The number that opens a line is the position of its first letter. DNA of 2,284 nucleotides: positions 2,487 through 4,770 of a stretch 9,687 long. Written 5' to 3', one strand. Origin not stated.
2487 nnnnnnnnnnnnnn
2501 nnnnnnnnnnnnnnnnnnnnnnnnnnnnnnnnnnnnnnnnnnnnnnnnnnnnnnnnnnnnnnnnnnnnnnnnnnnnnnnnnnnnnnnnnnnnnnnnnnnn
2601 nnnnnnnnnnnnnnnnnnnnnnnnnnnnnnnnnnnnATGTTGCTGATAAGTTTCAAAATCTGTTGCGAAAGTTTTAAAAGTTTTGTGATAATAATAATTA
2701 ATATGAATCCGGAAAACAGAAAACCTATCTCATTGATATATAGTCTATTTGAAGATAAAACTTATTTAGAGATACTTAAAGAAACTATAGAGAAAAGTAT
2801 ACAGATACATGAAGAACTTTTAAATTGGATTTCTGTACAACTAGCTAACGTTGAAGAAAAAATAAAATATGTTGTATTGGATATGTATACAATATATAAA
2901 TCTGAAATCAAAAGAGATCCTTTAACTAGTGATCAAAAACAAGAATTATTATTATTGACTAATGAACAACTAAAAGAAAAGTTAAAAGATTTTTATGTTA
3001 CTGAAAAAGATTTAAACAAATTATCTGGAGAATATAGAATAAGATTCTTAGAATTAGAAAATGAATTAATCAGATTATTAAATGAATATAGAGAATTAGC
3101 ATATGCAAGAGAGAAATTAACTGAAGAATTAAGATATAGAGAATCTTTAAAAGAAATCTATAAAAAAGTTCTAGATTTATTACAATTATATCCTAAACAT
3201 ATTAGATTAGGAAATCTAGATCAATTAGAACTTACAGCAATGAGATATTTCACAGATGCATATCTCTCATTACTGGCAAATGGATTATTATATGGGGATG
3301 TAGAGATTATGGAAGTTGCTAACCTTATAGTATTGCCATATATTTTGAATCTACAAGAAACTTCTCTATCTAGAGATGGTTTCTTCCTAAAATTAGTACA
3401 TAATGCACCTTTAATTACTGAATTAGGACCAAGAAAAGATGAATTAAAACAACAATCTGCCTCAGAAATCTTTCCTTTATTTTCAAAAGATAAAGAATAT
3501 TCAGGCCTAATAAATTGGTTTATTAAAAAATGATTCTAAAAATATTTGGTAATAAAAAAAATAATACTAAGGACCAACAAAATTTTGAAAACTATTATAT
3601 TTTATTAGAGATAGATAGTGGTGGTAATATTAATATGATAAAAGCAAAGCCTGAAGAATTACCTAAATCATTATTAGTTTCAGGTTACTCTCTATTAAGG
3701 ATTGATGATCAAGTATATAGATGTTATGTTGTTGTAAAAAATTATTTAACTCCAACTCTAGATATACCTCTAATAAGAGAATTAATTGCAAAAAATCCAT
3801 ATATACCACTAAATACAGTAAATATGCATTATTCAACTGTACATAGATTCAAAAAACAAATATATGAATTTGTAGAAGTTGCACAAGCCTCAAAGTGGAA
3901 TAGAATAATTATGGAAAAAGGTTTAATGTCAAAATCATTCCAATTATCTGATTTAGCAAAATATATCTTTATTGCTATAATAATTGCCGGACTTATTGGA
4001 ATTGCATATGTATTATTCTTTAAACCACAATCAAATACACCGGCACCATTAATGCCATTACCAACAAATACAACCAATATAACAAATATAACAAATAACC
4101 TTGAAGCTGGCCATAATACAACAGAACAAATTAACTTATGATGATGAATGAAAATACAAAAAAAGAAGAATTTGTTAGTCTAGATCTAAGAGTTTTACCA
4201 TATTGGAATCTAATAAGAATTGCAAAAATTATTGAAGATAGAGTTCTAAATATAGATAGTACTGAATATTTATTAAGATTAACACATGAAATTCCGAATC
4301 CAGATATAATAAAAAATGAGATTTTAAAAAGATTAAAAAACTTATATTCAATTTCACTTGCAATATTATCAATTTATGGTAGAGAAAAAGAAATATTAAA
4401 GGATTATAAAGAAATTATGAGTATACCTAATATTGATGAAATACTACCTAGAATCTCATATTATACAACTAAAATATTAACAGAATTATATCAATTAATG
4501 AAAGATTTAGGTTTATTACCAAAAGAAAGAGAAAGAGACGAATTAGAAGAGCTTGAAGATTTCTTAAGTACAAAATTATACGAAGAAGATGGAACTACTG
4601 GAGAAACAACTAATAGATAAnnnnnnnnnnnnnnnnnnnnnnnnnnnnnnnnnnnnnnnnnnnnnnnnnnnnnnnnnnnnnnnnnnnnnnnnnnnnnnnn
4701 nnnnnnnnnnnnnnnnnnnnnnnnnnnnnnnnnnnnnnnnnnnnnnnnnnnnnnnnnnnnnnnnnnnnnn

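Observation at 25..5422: Seven-gene coupled operon: anchored glycoprotein, membrane proteins and a terminal P-loop NTPase (envelope or morphogenesis-like module)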

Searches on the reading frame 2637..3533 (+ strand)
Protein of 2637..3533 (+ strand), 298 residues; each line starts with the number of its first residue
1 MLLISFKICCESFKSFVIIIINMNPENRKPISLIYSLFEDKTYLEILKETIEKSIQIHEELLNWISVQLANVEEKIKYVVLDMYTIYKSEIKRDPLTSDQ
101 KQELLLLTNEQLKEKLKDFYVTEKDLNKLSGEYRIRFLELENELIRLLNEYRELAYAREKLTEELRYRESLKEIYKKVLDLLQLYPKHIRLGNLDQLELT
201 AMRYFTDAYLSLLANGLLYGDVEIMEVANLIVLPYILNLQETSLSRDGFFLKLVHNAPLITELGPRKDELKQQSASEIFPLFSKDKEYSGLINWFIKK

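Call 3: search_protein_families(library=pfam, proteins=[window:2637-3533:+], max_evalue=1)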
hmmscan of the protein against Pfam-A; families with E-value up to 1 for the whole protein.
window:2637-3533:+ (298 aa): 2 families
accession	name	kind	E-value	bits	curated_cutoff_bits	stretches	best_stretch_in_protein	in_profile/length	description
PF02671.26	PAH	-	0.12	12.5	21.3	0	173-189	1-17/45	Paired amphipathic helix repeat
PF01610.23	DDE_Tnp_ISL3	-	0.38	10.9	23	1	59-93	38-72/240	Transposase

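Call 4: search_protein_families(library=phrogs, proteins=[window:2637-3533:+], max_evalue=1)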
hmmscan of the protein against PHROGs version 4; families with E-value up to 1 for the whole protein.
window:2637-3533:+ (298 aa): 1 family
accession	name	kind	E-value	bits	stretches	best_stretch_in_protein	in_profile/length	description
phrog_4892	-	unknown function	0.36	11.9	1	46-89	26-70/77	-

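Call 39: find_homologous_proteins(query=window:2703-3530:+, max_evalue=0.01)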
Query window:2703-3530:+ (276 aa): 2 proteins with E <= 0.01 among 1771 candidates.
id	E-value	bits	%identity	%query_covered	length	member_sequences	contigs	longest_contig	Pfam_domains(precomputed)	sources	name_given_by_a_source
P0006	1.4e-167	574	99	100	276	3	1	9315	-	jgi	-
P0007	1.1e-31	128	36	91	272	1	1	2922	-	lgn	-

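Call 49: predict_structure(alignment_id=A2)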
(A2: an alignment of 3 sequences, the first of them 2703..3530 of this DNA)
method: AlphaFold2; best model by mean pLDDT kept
length: 276 residues; sequences in the alignment: 3
mean_pLDDT: 61.0   pTM: 0.48
mean pLDDT of the five models: 61.0, 59.8, 58.2, 56.3, 54.7
residues with pLDDT >= 90: 14; 70-90: 79; 50-70: 105; < 50: 78
segments of 3 or more residues with pLDDT < 50: 1-13, 164-171, 220-276
pLDDT, mean of each block of 10 residues (from residue 1): 36 53 72 88 92 84 74 65 66 58 71 85 86 88 78 64 48 56 60 56 58 54 38 32 31 35 36 34
secondary structure, 60 per line:
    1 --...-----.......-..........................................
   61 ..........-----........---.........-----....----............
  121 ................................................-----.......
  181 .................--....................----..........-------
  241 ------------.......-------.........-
elements in order: H11-17 H19-70 H76-83 H87-95 H101-104 H109-168 H174-197 H200-219 H224-233 H253-259 H267-275

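Call 50: search_protein_representatives(alignment_id=A2)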
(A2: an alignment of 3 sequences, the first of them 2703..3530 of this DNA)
Query: 3 sequences, 276 profile positions. Proteins with E-value up to 0.001 (for the whole library): 9; up to 1e-10: 7; up to 1e-30: 6. The best 9 are listed.
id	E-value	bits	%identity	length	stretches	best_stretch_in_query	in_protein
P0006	3.2e-155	532.0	-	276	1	1-276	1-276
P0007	3.5e-127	440.1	-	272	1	1-275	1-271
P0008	2.5e-52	194.5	-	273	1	7-264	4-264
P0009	3.6e-51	190.7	-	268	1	6-265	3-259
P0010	1.3e-45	172.5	-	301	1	6-244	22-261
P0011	7.5e-42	160.1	-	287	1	7-243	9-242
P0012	4.7e-17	78.8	-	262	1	10-255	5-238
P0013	4.2e-09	52.7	-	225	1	88-237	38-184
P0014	9.5e-08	48.3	-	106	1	6-107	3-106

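Call 81: find_related_loci(query=A4, collection=genome_contigs, flank=10000)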
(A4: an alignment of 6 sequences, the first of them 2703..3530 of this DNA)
Query A4 (276 aa) in genome_contigs; peptide patterns used: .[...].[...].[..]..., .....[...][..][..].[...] (x = any residue, [..] = any of these).
39 stretches matched a pattern, but none encodes a relative of the query by tblastn (E <= 1e-3).

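Call 82: find_related_loci(query=A4, collection=viral_contigs, flank=10000)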
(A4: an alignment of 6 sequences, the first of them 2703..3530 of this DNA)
Query A4 (276 aa) in viral_contigs; peptide patterns used: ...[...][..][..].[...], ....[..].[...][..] (x = any residue, [..] = any of these).
74 stretches matched a pattern, but none encodes a relative of the query by tblastn (E <= 1e-3).

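Call 86: fold_search(model_id=the predicted structure, library=viral)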
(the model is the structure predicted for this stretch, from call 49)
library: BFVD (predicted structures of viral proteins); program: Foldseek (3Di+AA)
matches with E <= 10: 341; with E <= 0.001: 0
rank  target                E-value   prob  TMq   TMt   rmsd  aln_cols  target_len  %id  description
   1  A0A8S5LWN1            7.4e-02  0.44  0.22  0.09  23.3       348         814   14  Minor tail protein [Siphoviridae sp. ctRiO19]
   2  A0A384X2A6            3.1e-01  0.35  0.22  0.10  37.5       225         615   12  (no name in the UniProt tables at hand)
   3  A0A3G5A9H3            3.5e-01  0.18  0.17  0.16  18.4       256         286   10  Uncharacterized protein [Hyperionvirus sp.]
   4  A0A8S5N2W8            3.6e-01  0.82  0.35  0.15  23.6       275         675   15  Chromosome partition protein [Siphoviridae sp. ctv0N24]
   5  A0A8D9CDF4            5.1e-01  0.25  0.19  0.10  39.7       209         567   16  Endonuclease subunit [uncultured marine phage]
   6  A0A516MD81            5.9e-01  0.21  0.22  0.12  24.7       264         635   13  (no name in the UniProt tables at hand)
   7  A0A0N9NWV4            6.5e-01  0.13  0.19  0.06  41.2       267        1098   13  (no name in the UniProt tables at hand)
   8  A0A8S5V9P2            7.1e-01  0.14  0.19  0.09  41.7       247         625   14  STRUCTURAL MAINTENANCE OF CHROMOSOMES PROTEIN [Ackermannviridae sp. ctUml7]
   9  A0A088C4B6            7.5e-01  0.10  0.17  0.04  38.8       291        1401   11  (no name in the UniProt tables at hand)
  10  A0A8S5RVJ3            7.9e-01  0.44  0.20  0.17  11.4       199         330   12  Uncharacterized protein [Siphoviridae sp. ctHip2]
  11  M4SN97                8.2e-01  0.13  0.20  0.08  38.8       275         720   14  Putative nucleoside triphosphate hydrolase [Cellulophaga phage phiST]
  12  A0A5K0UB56            8.2e-01  0.11  0.18  0.12  34.7       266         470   13  Uncharacterized protein [Yasminevirus sp. GU-2018]
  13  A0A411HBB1            9.1e-01  0.20  0.24  0.15  35.2       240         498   12  Uncharacterized protein [Homarus gammarus nudivirus]
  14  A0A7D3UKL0            9.5e-01  0.13  0.19  0.07  30.5       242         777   16  (no name in the UniProt tables at hand)
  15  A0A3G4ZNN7            1.1e+00  0.82  0.27  0.27  16.0       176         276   17  Uncharacterized protein [Terrestrivirus sp.]
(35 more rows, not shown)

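Call 90: search_protein_families(library=ncbifam, proteins=[window:2703-3533:+], max_evalue=0.1)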
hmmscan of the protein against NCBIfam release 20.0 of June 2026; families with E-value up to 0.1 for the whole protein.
window:2703-3533:+ (276 aa): 1 family
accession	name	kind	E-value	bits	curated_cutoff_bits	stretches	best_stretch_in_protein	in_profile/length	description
NF045884.1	PhCholSynAgro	equivalog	0.059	13.3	350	1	28-70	55-97/235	phosphatidylcholine synthase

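Call 107: search_solved_structures(query=A4, max_evalue=1)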
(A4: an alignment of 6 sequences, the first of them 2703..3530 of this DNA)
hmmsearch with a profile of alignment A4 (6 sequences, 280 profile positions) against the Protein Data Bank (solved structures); distinct sequences matched with E-value up to 1: 1.
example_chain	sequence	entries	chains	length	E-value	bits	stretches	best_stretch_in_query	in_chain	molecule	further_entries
4jza_A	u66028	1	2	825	0.22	14.2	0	63-138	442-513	Uncharacterized protein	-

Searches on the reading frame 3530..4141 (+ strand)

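Call 3: search_protein_families(library=pfam, proteins=[window:3530-4141:+], max_evalue=1)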
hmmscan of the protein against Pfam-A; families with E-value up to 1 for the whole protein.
window:3530-4141:+ (203 aa): 1 family
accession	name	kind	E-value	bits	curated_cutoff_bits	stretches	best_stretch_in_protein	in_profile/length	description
PF20482.3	DUF6722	-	0.13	13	27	1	139-156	5-22/49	Family of unknown function (DUF6722)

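Call 4: search_protein_families(library=phrogs, proteins=[window:3530-4141:+], max_evalue=1)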
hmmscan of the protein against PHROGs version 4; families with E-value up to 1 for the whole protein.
window:3530-4141:+ (203 aa): 1 family
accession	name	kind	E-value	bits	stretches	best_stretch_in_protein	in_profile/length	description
phrog_17677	-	unknown function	0.29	12.1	1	117-164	10-51/157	-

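Call 90: search_protein_families(library=ncbifam, proteins=[window:3530-4141:+], max_evalue=0.1)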
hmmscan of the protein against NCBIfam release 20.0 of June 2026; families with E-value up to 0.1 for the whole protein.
window:3530-4141:+ (203 aa): 0 families

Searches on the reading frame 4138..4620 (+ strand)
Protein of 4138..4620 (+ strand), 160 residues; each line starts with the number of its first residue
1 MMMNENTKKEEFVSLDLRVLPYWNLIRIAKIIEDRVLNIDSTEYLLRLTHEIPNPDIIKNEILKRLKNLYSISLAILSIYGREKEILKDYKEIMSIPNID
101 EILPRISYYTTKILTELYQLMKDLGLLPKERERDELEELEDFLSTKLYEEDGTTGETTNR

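Call 3: search_protein_families(library=pfam, proteins=[window:4138-4620:+], max_evalue=1)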
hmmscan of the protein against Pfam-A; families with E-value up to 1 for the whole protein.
window:4138-4620:+ (160 aa): 0 families

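Call 4: search_protein_families(library=phrogs, proteins=[window:4138-4620:+], max_evalue=1)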
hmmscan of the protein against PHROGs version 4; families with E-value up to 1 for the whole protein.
window:4138-4620:+ (160 aa): 2 families
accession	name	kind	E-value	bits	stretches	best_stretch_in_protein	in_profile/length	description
phrog_34551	-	unknown function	0.011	16.7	1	68-101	81-114/149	-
phrog_9231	-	head and packaging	0.33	11.6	1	116-138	187-209/240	terminase small subunit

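Call 90: search_protein_families(library=ncbifam, proteins=[window:4138-4620:+], max_evalue=0.1)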
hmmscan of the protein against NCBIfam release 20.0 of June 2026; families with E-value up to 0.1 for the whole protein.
window:4138-4620:+ (160 aa): 0 families
